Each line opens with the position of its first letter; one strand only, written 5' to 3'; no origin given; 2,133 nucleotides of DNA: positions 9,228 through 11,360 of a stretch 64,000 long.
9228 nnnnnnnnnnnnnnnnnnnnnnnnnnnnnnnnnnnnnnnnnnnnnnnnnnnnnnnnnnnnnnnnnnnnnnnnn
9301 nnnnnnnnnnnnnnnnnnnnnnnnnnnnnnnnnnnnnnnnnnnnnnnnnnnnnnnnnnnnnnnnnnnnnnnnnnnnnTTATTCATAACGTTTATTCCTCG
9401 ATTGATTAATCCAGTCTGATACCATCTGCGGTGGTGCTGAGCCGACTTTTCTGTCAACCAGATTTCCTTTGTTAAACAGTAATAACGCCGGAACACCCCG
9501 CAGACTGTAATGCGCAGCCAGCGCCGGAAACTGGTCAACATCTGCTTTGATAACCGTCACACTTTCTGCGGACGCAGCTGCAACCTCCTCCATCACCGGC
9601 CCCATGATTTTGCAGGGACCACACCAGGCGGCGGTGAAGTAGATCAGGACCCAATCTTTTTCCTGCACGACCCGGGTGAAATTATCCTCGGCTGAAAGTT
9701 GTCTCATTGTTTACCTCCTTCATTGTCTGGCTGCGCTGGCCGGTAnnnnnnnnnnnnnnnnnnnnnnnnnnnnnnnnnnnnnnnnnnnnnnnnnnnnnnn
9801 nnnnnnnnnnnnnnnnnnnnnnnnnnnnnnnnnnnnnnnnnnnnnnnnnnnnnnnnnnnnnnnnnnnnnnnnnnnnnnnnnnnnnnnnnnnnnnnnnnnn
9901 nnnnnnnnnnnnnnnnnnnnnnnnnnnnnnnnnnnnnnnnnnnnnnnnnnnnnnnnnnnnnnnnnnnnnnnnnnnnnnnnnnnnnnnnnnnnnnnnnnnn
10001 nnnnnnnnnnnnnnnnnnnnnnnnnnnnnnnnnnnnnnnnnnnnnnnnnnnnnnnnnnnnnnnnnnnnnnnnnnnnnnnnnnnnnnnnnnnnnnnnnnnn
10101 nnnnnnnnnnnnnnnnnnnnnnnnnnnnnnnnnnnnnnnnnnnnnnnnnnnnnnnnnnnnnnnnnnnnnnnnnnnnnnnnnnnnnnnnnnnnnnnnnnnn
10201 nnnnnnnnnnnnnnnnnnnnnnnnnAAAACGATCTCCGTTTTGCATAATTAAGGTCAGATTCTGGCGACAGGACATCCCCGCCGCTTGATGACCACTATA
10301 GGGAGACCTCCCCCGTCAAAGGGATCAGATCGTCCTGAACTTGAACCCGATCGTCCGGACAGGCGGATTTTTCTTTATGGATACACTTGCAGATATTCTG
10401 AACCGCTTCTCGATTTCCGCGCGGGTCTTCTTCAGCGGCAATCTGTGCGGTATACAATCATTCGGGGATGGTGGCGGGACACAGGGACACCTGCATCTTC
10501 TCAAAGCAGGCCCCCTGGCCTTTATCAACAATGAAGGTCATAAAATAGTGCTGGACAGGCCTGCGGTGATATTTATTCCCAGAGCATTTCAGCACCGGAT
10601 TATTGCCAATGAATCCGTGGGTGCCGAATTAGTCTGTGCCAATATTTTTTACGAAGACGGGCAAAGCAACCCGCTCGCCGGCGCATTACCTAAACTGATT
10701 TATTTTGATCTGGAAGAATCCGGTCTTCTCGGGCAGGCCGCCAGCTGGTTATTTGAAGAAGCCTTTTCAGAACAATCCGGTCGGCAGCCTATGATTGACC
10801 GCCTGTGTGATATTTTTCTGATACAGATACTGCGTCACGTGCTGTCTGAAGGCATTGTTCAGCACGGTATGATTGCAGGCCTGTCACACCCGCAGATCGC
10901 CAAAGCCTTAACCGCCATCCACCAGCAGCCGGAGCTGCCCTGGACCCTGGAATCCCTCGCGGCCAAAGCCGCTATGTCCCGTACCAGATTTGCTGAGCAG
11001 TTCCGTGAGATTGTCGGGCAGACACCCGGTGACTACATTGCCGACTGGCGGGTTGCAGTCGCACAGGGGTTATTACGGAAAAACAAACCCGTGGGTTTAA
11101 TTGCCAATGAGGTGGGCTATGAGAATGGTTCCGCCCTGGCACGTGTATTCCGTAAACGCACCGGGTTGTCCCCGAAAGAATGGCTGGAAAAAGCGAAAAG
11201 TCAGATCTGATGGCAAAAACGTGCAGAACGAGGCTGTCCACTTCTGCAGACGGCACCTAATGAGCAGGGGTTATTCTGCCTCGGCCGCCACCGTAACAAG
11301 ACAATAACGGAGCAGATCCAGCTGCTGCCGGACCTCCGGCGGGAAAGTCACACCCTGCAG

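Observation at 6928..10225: Bufferin-type (DUF2282 / DUF692-MNIO / DUF2063 / DoxX) RiPP metallophore operon extended by a thioredoxin and a YHS protein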

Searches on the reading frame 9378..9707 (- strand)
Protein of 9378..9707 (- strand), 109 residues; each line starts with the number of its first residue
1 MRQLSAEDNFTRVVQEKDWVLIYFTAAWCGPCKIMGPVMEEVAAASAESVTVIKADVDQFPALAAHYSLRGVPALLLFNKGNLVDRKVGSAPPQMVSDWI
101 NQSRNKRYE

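Call 4: search_protein_families(library=pfam, proteins=[window:9378-9707:-], max_evalue=0.01)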
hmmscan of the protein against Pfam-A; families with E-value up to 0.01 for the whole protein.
window:9378-9707:- (109 aa): 8 families
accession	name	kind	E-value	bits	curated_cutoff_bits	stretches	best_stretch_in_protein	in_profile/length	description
PF00085.26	Thioredoxin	-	1.5e-23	83.2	23.5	1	6-101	6-102/103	Thioredoxin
PF13098.12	Thioredoxin_2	-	2.1e-07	31.7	27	1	15-99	3-103/104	Thioredoxin-like domain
PF13899.12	Thioredoxin_7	-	3.7e-06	27.4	27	1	7-79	7-82/83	Thioredoxin-like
PF14595.12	Thioredoxin_9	-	5.6e-06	26.7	25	1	4-92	28-118/129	Thioredoxin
PF13728.12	TraF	-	3.8e-05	24.1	23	1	17-82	129-203/224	F plasmid transfer operon protein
PF00578.27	AhpC-TSA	-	0.00011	22.6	26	1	16-90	24-100/124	AhpC/TSA family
PF13905.12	Thioredoxin_8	-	0.0035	18.1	27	0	19-44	3-28/94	Thioredoxin-like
PF04756.19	OST3_OST6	-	0.0051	16.7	27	1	8-80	19-104/294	OST3 / OST6 family, transporter family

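Call 6: search_protein_families(library=ncbifam, proteins=[window:9378-9707:-], max_evalue=0.001)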
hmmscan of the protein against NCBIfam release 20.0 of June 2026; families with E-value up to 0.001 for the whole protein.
window:9378-9707:- (109 aa): 13 families
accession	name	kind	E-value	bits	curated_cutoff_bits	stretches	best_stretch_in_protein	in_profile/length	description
TIGR01068.1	thioredoxin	equivalog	1.9e-26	92.1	96.8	1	7-102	3-99/101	thioredoxin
NF008229.0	PRK10996.1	equivalog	8.2e-22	77.5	125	1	6-105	41-140/141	thioredoxin TrxC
NF006898.0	PRK09381.1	equivalog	2.3e-20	73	138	1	8-91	11-95/109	thioredoxin TrxA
TIGR01126.1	pdi_dom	equivalog_domain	8.7e-15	54.9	107.2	1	7-101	3-102/105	protein disulfide-isomerase domain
TIGR01130.1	ER_PDI_fam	subfamily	1.9e-13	50.8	344.25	1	7-90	8-94/476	protein disulfide-isomerase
NF047697.1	ThioredTrxAClost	equivalog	2.4e-09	37.3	140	1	7-88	6-88/105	thioredoxin TrxA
NF045694.1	seleno_TsoB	exception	2.9e-06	25.6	805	1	12-80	469-545/572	rhodanese/DsbD fusion-like selenoprotein TsoB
TIGR00411.1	redox_disulf_1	equivalog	1.4e-05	25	92.75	1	23-82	5-64/82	MJ0307 family thioredoxin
TIGR00424.1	APS_reduc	equivalog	0.00028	19.6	553.2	1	10-81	365-439/464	5'-adenylylsulfate reductase, thioredoxin-independent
NF002854.0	PRK03147.1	subfamily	0.00043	20.2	170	0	19-59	64-105/176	thiol-disulfide oxidoreductase ResA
NF001419.0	PRK00293.1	subfamily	0.00051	18.7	330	1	14-102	474-571/574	protein-disulfide reductase DsbD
NF041202.1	StoA_CxxC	exception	0.0007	19.5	210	0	16-54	51-89/163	endospore biogenesis thiol-disulfide oxidoreductase StoA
TIGR00385.1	dsbE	subfamily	0.00075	19.1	123.15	0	12-51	58-97/173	DsbE family thiol:disulfide interchange protein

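Call 63: find_related_loci(query=A2, collection=metagenome_contigs, flank=4000)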
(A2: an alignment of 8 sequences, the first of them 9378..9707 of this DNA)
Query A2 (109 aa) in metagenome_contigs; peptide patterns used: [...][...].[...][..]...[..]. (x = any residue, [..] = any of these).
600 stretches matched a pattern (row limit reached: there are more); 501 encode a relative of the query (tblastn E <= 1e-3); the best 80 are kept; 80 distinct loci.
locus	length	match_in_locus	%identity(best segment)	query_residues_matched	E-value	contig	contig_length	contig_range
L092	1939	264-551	44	7-101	2e-25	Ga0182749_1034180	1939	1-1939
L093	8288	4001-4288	39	5-102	6e-25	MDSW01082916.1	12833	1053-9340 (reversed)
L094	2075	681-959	47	7-98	2e-24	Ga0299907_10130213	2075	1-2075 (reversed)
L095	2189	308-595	43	7-101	2e-24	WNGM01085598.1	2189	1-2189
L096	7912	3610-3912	38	1-101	4e-23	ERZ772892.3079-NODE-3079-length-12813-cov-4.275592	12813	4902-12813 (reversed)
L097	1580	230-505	44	9-102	1e-22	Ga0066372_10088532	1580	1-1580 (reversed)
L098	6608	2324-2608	38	8-101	2e-22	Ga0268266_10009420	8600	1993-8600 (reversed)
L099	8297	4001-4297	34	3-101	2e-22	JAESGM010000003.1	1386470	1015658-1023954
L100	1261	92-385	37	7-103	1e-22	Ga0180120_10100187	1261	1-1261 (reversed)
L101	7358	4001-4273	37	13-103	3e-22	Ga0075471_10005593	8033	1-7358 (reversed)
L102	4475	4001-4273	38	13-103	5e-22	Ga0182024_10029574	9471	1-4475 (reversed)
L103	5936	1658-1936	40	11-103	4e-22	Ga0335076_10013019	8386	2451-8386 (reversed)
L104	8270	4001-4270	43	13-102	6e-22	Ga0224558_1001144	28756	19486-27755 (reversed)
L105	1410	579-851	42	7-96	4e-22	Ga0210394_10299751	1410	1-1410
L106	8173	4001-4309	33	1-102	6e-22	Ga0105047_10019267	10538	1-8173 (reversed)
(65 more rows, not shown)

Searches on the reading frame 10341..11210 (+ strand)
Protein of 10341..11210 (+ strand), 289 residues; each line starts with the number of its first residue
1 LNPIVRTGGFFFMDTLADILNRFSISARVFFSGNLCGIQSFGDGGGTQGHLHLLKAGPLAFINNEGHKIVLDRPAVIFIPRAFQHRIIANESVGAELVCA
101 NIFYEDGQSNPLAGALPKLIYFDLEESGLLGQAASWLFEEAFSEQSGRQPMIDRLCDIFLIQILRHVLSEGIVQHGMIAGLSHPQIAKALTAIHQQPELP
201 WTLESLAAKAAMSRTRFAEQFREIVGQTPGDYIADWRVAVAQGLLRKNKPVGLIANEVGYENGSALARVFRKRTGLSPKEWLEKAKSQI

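Call 4: search_protein_families(library=pfam, proteins=[window:10341-11210:+], max_evalue=0.01)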
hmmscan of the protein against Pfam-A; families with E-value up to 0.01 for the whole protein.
window:10341-11210:+ (289 aa): 3 families
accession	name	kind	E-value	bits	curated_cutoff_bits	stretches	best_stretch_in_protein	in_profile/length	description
PF12852.13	Cupin_6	-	1.3e-23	84.2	26.7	1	14-168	1-182/183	Cupin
PF12833.13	HTH_18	-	1.5e-19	70.5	33.6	1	206-283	1-79/80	Helix-turn-helix domain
PF00165.29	HTH_AraC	-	3.5e-16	59.3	26.6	2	200-233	8-41/42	Bacterial regulatory helix-turn-helix proteins, AraC family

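Call 6: search_protein_families(library=ncbifam, proteins=[window:10341-11210:+], max_evalue=0.001)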
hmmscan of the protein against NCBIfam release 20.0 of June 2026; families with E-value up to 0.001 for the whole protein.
window:10341-11210:+ (289 aa): 24 families
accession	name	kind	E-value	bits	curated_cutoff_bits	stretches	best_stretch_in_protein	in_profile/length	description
NF040475.1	chlor_reg_RclR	equivalog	5.3e-29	101.4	400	1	64-286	54-280/284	reactive chlorine-specific transcriptional regulator RclR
NF006902.0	PRK09393.1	equivalog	4.6e-15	55.6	425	1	176-286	212-323/327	transcriptional regulator FtrA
NF007860.0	PRK10572.1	equivalog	4.3e-14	52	208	1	135-286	137-286/292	arabinose operon transcriptional regulator AraC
NF049932.1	TranspRegBtr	equivalog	5.9e-13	48.2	900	1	183-289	163-270/531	bacillibactin transport transcriptional regulator Btr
TIGR04094.1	adjacent_YSIRK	equivalog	2.5e-11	43.2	200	1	186-281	287-382/383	YSIRK-targeted surface antigen transcriptional regulator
NF007584.0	PRK10219.1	equivalog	1.5e-10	41.4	174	1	182-281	2-103/107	superoxide response transcriptional regulator SoxS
NF010025.2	PRK13500.1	equivalog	2.4e-10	40.5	525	1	147-286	139-279/282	HTH-type transcriptional activator RhaR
NF010027.0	PRK13502.1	equivalog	3.7e-09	36.5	384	1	142-283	134-276/282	HTH-type transcriptional activator RhaR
TIGR02297.1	HpaA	equivalog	3.5e-07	29.8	274.65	1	137-281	141-284/287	4-hydroxyphenylacetate catabolism regulatory protein HpaA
NF047788.1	TransRegPocR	equivalog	3.6e-07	29.7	500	1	185-286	190-292/296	transcriptional regulator PocR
NF047455.1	TF_Staph_AryK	equivalog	7.1e-07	27.8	850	1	181-286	154-260/759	transcriptional regulator AryK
NF011964.0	PRK15435.1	equivalog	8.2e-07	28.3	345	1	186-281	87-180/354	bifunctional DNA-binding transcriptional regulator/O6-methylguanine-DNA methyltransferase Ada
NF010026.0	PRK13501.1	equivalog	2.9e-06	26.6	363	1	185-284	177-277/290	HTH-type transcriptional activator RhaR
NF012198.0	MarA_TF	equivalog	6.5e-06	26.3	250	1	188-279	13-105/124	MDR efflux pump AcrAB transcriptional activator MarA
NF049968.1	QhpR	equivalog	6.7e-06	25.5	250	1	227-281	228-283/284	AraC-like transcriptional regulator QhpR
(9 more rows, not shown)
